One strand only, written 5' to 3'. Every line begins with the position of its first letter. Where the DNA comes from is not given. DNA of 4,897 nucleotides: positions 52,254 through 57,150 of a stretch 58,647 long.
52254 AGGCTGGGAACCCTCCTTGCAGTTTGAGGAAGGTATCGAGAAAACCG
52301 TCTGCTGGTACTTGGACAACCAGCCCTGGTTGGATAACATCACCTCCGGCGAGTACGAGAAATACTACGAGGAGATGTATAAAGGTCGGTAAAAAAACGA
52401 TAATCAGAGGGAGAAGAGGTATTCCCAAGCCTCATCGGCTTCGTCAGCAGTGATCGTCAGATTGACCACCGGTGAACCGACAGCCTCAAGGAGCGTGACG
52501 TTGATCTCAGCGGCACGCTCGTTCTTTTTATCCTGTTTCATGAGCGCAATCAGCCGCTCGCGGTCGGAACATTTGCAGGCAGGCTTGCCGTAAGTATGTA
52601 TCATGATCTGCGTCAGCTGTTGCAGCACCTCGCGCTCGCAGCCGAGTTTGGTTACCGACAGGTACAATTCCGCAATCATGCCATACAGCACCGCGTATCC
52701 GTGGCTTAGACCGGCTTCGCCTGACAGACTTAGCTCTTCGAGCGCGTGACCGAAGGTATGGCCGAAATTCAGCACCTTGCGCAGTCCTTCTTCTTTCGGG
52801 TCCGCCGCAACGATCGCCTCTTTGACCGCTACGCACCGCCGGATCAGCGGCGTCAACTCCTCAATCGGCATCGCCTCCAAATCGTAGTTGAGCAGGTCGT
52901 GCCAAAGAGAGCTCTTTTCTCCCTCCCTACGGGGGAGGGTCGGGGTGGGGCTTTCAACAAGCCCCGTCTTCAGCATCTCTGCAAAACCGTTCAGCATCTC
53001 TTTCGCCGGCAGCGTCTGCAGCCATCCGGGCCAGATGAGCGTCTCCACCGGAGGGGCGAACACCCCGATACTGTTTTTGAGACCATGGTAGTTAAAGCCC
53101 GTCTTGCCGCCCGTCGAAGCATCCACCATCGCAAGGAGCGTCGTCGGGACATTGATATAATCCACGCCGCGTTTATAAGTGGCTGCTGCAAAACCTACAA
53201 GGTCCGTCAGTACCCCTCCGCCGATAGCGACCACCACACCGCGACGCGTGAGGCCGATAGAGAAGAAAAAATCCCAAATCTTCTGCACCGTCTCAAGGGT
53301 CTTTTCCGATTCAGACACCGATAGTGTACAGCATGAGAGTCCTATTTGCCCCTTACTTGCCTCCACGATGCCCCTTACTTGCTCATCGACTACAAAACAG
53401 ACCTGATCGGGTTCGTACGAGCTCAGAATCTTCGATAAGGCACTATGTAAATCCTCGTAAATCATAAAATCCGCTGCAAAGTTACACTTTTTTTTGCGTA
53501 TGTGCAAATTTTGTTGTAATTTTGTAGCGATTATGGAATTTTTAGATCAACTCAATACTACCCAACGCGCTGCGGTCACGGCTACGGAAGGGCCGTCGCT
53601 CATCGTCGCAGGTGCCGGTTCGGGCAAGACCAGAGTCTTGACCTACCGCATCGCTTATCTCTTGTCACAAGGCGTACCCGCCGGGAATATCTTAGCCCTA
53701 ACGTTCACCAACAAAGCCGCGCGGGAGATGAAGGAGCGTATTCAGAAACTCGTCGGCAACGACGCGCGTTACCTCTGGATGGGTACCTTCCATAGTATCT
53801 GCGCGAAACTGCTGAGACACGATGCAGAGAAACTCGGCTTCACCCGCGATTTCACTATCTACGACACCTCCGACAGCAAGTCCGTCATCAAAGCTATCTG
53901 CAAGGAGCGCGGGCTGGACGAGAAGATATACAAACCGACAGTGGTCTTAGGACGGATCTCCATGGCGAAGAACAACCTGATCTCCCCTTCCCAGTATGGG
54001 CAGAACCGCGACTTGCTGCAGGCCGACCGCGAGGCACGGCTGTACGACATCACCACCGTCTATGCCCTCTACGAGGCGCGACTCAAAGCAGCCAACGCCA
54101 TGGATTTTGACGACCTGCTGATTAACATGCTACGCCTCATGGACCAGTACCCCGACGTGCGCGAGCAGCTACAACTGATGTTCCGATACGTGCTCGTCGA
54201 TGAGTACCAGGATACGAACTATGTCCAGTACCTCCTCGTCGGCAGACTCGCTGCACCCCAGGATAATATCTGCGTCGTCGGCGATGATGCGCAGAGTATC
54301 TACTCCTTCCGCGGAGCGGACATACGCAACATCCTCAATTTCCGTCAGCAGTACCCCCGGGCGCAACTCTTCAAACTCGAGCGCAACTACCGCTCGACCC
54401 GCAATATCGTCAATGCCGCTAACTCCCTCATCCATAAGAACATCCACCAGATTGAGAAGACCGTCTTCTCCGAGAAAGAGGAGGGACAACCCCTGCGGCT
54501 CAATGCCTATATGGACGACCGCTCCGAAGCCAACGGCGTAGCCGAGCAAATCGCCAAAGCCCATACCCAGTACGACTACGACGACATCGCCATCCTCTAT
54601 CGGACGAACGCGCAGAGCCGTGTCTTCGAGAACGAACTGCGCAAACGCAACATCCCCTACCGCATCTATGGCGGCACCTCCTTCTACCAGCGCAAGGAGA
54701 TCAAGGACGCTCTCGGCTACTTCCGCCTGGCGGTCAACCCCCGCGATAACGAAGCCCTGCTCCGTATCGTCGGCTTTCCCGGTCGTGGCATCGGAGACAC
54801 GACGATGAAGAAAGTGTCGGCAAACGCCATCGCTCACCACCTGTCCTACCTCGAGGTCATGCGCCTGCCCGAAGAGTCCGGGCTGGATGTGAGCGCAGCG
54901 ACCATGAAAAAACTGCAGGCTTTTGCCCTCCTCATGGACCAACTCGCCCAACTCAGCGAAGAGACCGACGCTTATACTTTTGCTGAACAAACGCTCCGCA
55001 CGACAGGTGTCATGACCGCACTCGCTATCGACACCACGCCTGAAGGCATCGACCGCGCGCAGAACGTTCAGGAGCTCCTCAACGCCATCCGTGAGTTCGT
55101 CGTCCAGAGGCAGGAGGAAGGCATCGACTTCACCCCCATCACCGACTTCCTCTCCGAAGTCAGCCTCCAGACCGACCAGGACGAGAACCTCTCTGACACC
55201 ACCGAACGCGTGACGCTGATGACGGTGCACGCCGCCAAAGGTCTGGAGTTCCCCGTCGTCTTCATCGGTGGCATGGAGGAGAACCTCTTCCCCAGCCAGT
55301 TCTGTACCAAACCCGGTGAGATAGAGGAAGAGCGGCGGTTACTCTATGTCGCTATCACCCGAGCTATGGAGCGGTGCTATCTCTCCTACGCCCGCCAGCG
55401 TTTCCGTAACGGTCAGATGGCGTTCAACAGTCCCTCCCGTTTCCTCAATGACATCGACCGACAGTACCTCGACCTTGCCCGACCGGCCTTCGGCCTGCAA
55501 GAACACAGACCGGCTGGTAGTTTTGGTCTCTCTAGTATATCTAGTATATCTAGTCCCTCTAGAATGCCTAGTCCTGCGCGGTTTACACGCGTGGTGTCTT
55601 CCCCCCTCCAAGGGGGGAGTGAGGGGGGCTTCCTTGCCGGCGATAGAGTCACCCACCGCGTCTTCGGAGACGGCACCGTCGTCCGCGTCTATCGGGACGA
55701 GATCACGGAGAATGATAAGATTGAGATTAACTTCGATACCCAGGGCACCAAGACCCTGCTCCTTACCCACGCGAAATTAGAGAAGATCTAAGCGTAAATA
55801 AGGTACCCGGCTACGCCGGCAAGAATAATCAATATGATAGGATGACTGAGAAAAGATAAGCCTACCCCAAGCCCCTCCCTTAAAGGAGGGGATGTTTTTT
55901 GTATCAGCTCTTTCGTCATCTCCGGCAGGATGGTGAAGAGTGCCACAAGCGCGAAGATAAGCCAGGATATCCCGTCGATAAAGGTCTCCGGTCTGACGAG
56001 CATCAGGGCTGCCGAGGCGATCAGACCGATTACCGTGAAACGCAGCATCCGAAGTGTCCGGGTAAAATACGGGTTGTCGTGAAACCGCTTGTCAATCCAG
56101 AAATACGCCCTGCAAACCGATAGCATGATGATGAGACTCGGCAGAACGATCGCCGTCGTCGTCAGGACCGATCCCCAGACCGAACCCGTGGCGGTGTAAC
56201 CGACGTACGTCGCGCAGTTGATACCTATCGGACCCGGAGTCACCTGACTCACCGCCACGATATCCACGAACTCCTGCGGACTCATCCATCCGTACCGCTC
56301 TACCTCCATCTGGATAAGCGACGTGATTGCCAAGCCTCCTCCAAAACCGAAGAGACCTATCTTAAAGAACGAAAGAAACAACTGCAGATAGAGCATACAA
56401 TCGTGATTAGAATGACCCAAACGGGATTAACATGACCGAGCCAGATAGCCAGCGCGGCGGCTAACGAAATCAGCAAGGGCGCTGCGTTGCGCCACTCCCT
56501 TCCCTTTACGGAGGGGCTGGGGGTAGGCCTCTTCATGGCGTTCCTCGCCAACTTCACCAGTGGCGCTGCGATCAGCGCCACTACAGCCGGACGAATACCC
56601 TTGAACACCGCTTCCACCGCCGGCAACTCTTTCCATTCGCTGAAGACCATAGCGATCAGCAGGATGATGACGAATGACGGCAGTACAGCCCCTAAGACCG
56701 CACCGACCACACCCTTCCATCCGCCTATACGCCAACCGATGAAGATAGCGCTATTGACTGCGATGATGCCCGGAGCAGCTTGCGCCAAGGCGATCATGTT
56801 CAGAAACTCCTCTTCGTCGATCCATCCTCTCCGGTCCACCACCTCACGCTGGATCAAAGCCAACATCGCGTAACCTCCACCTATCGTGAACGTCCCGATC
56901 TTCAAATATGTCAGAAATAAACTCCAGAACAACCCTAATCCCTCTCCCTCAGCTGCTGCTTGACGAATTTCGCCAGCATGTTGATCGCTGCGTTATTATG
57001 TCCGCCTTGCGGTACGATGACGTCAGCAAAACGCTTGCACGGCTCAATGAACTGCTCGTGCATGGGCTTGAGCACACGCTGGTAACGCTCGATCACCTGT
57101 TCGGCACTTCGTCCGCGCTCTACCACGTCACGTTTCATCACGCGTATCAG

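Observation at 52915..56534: GC-rich hairpin element of about 35 bp inserted in frame in four neighbouring genes, in both orientations (analogous to Rickettsia palindromic elements)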

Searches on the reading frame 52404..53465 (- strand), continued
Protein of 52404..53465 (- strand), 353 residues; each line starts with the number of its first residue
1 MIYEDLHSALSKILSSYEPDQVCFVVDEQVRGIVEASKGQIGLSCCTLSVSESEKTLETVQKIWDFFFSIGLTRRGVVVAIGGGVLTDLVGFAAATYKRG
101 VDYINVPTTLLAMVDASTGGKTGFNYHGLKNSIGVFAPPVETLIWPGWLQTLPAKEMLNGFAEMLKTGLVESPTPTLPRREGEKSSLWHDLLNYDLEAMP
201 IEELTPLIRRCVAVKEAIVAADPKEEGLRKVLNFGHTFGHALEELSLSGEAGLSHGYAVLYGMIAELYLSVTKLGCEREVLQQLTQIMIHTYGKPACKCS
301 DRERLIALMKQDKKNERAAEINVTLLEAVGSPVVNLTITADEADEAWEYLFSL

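Call 22: find_encoding_contigs(protein=P0066, flank=10000, max_places=2)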
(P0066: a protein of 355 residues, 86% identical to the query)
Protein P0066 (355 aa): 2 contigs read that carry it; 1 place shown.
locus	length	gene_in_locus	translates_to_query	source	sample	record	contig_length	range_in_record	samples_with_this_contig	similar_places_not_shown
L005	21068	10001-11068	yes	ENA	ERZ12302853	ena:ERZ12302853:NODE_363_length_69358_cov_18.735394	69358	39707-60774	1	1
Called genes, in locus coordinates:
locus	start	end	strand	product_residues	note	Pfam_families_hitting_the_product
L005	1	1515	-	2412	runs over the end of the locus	PF09479:Flg_new (weak)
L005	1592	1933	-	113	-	-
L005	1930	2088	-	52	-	-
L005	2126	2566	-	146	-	PF01850:PIN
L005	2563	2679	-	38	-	-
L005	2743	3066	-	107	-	PF05016:ParE_toxin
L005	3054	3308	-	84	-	-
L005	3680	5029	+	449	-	PF17125:Methyltr_RsmF_N, PF01189:Methyltr_RsmB-F, PF13636:Methyltranf_PUA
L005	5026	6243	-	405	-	PF00270:DEAD, PF04851:ResIII (weak), PF00271:Helicase_C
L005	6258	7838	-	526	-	PF01073:3Beta_HSD, PF01370:Epimerase, PF07993:NAD_binding_4 (faint), PF13460:NAD_binding_10 (weak)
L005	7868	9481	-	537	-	PF00999:Na_H_Exchanger, PF02080:TrkA_C (weak)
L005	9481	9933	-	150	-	PF00085:Thioredoxin, PF13098:Thioredoxin_2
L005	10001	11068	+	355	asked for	PF01761:DHQ_synthase, PF24621:DHQS_C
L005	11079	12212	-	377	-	PF01073:3Beta_HSD, PF01370:Epimerase, PF02719:Polysacc_synt_2, PF04321:RmlD_sub_bind (weak), PF16363:GDP_Man_Dehyd, PF07993:NAD_binding_4, PF16363:GDP_Man_Dehyd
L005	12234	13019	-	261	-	PF03099:BPL_LplA_LipB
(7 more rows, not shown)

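Call 23: find_encoding_contigs(protein=P0006, flank=10000, max_places=2)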
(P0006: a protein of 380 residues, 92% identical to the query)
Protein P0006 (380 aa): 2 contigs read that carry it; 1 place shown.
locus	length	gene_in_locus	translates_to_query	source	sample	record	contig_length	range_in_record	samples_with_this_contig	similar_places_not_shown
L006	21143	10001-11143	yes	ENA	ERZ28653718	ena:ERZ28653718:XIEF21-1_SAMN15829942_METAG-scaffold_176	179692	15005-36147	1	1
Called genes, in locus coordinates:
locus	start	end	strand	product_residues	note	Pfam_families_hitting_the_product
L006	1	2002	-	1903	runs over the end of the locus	PF13306:LRR_5, PF13855:LRR_8 (faint), PF13306:LRR_5, PF18998:Flg_new_2 (faint), PF02368:Big_2, PF26918:Ig_Eae (weak), PF13306:LRR_5, PF09479:Flg_new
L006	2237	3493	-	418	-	PF13173:AAA_14, PF13635:DUF4143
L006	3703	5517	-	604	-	PF00515:TPR_1 (faint), PF07719:TPR_2 (faint), PF13181:TPR_8 (faint), PF13374:TPR_10 (faint), PF13424:TPR_12 (weak), PF13428:TPR_14 (faint), PF13424:TPR_12, PF12833:HTH_18, +4 more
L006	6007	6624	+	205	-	PF00485:PRK, PF01121:CoaE (faint), PF01712:dNK (faint), PF13238:AAA_18 (weak)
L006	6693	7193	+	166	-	PF02417:Chromate_transp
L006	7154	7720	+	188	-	PF02417:Chromate_transp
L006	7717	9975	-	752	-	PF00580:UvrD-helicase, PF01443:Viral_helicase1 (faint), PF13245:AAA_19, PF13604:AAA_30 (faint), PF13361:UvrD_C, PF13538:UvrD_C_2, PF21196:PcrA_UvrD_tudor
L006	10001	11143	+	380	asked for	PF00465:Fe-ADH (weak), PF13685:Fe-ADH_2 (weak), PF01761:DHQ_synthase, PF24621:DHQS_C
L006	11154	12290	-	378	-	PF01073:3Beta_HSD, PF01370:Epimerase, PF02719:Polysacc_synt_2, PF04321:RmlD_sub_bind (weak), PF16363:GDP_Man_Dehyd, PF07993:NAD_binding_4, PF16363:GDP_Man_Dehyd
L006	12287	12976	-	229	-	PF03099:BPL_LplA_LipB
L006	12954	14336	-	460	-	PF02113:Peptidase_S13, PF13354:Beta-lactamase2 (weak)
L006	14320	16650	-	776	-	PF10418:DHODB_Fe-S_bind, PF14691:Fer4_20, PF01262:AlaDh_PNT_C (faint), PF07992:Pyr_redox_2, PF13738:Pyr_redox_3 (faint), PF13450:NAD_binding_8 (weak), PF00070:Pyr_redox (weak)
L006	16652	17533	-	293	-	PF01791:DeoC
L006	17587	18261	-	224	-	PF02666:PS_Dcarbxylase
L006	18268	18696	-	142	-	-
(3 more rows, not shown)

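Call 36: search_protein_families(library=pfam, proteins=[L003:4297-5733:-])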
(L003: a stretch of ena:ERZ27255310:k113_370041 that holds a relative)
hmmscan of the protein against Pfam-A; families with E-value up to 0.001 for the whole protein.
L003:4297-5733:- (478 aa): 0 families

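Call 66: predict_structure(alignment_id=A3)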
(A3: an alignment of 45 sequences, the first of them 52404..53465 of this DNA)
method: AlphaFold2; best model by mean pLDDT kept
length: 353 residues; sequences in the alignment: 45
mean_pLDDT: 85.8   pTM: 0.87
mean pLDDT of the five models: 85.8, 85.0, 84.6, 82.5, 81.6
residues with pLDDT >= 90: 193; 70-90: 109; 50-70: 42; < 50: 9
segments of 3 or more residues with pLDDT < 50: 36-38, 174-176
pLDDT, mean of each block of 10 residues (from residue 1): 87 92 91 55 81 89 96 94 92 93 94 75 76 84 91 90 94 56 77 95 94 89 83 91 71 85 97 96 95 72 88 65 91 91 95 90
secondary structure, 60 per line:
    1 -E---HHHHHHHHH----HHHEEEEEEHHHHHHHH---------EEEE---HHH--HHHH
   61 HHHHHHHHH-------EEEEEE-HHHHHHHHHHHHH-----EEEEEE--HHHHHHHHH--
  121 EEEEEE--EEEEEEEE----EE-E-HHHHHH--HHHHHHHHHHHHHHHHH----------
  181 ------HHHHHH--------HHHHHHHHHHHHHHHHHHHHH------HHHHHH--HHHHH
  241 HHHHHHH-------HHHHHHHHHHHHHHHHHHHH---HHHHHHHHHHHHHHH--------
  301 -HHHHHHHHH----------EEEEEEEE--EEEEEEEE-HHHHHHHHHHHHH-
elements in order: H6-14 E22-27 H28-35 E45-48 H57-69 E77-82 H84-96 E102-107 H110-118 E121-126 E129-136 H146-151 H154-170 H187-192 H201-221 H228-233 H236-247 H255-274 H278-292 H302-310 E321-328 E331-338 H340-352
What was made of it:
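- AroB residues 175-186 are coil with pLDDT about 56, between helices 154-170 and 187-192 (call 66).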

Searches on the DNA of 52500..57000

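Call 55: search_rna_families(source=window, start=52500, end=57000, threshold=evalue, max_evalue=1)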
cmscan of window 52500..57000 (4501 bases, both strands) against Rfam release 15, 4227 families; matches with E-value up to 1: 0.
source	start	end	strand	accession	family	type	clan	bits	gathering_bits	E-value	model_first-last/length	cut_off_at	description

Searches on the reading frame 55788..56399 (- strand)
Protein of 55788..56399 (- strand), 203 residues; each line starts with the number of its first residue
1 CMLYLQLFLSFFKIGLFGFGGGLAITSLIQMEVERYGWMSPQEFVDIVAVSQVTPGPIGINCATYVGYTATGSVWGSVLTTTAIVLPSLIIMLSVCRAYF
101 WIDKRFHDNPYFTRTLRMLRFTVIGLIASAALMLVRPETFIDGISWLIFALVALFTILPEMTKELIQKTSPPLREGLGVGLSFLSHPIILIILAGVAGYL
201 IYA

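Call 13: search_protein_families(library=pfam, proteins=[window:55788-56399:-])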
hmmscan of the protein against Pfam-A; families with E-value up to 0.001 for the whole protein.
window:55788-56399:- (203 aa): 1 family
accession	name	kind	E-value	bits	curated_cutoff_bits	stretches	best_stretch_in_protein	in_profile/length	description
PF02417.20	Chromate_transp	-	5.6e-41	140.8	28.6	1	5-158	1-148/166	Chromate transporter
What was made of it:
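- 55788..56399 (-): Host gene: chromate-transporter-family protein, second of the pair (chrA2). Pfam PF02417 (call 13).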

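Call 48: find_related_loci(query=window:55788-56399:-, collection=metagenome_contigs, flank=4500)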
Query window:55788-56399:- (203 aa) in metagenome_contigs; peptide patterns used: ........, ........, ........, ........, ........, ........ (x = any residue, [..] = any of these).
412 stretches matched a pattern; 114 encode a relative of the query (tblastn E <= 1e-3); the best 80 are kept; 80 distinct loci.
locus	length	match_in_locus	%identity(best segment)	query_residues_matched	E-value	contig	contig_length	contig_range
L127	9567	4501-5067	86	1-203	6e-105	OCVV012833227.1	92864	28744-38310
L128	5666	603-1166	85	2-203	1e-102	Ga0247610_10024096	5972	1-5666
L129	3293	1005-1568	85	2-203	1e-103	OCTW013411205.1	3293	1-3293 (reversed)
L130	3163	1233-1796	85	2-203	1e-103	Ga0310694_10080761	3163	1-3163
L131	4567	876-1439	83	2-203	9e-101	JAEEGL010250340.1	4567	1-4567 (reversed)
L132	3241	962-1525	84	2-203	9e-102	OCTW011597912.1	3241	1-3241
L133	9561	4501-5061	76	2-202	3e-92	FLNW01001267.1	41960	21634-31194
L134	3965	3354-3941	75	2-202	1e-90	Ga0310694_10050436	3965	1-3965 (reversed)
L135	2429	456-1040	76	2-202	5e-91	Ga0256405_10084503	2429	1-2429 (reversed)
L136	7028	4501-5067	74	2-202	5e-87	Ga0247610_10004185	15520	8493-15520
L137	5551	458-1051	72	2-202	7e-86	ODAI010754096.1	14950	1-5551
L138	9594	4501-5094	72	2-202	4e-85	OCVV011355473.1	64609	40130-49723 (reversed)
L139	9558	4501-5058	73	2-202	3e-85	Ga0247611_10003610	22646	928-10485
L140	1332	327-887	72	2-202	3e-90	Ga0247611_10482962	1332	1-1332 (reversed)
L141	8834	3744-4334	69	1-202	2e-83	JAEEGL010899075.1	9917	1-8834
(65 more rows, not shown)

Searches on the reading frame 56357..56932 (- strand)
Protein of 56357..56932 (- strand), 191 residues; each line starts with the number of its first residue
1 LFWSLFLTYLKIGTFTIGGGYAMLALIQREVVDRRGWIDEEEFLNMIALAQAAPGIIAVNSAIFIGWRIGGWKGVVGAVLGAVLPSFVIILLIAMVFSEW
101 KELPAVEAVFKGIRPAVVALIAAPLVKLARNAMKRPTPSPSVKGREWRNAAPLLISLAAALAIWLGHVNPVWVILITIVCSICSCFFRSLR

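Call 13: search_protein_families(library=pfam, proteins=[window:56357-56932:-])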
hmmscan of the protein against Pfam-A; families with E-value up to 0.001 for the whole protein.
window:56357-56932:- (191 aa): 1 family
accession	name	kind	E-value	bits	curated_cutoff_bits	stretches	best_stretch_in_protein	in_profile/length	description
PF02417.20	Chromate_transp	-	5e-53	180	28.6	1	3-180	1-164/166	Chromate transporter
